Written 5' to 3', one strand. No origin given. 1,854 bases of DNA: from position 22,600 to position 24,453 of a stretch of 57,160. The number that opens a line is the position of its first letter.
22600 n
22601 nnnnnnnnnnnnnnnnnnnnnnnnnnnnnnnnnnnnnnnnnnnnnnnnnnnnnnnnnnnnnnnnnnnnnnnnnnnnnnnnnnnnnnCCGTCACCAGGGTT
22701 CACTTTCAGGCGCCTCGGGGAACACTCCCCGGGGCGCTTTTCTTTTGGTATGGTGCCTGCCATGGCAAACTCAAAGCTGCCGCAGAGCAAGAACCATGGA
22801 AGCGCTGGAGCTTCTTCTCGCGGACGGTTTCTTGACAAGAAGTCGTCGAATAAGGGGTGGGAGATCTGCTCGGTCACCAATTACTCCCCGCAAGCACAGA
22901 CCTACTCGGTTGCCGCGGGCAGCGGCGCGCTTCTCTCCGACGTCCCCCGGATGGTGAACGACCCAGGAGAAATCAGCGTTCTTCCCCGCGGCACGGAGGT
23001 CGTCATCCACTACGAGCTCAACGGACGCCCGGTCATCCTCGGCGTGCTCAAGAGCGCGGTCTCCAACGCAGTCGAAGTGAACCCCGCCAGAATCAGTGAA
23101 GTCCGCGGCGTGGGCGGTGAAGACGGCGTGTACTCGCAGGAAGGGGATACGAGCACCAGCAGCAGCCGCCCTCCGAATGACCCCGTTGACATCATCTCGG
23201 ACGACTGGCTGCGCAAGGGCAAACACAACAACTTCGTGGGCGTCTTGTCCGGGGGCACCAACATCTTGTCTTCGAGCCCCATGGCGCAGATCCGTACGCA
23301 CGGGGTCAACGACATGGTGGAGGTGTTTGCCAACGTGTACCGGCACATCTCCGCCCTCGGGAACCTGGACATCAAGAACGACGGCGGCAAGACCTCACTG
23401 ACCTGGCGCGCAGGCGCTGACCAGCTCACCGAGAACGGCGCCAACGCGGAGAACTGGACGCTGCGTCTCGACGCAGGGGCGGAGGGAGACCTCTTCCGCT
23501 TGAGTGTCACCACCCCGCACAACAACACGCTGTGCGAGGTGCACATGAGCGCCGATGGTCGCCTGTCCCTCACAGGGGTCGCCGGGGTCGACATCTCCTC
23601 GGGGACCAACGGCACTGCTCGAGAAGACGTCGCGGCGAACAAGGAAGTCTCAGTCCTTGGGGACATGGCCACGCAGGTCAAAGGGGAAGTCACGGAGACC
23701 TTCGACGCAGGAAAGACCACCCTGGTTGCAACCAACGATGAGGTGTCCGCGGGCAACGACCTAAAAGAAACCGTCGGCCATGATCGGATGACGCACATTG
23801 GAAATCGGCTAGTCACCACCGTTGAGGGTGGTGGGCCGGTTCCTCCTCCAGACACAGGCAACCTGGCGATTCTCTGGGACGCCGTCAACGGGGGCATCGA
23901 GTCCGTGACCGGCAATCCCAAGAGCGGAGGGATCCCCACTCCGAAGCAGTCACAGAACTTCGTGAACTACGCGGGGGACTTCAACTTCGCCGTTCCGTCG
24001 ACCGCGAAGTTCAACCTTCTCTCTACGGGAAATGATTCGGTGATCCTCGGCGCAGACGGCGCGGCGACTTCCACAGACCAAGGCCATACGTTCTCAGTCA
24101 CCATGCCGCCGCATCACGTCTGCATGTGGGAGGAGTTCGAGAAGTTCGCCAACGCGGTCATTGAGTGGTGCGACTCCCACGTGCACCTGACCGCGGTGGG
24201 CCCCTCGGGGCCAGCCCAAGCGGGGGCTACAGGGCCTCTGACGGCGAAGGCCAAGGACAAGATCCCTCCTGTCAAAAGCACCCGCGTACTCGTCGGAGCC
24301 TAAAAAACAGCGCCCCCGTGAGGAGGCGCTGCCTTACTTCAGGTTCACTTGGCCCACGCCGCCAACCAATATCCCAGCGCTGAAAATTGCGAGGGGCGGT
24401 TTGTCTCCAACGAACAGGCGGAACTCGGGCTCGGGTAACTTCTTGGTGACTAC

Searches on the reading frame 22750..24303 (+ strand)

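Call 32: search_protein_families(library=pfam, proteins=[window:22750-24303:+], max_evalue=0.001)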
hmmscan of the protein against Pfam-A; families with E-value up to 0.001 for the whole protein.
window:22750-24303:+ (517 aa): 1 family
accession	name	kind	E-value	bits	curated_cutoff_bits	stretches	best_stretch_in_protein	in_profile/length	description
PF22178.3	Gp5_trimer_C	-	0.00067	20.2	30.9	0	290-353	44-107/112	Bacteriophage T4 gp5 C-terminal trimerisation domain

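Call 71: search_protein_families(library=phrogs, proteins=[window:22750-24303:+], max_evalue=0.001)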
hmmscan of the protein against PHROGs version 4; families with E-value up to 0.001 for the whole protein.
window:22750-24303:+ (517 aa): 0 families
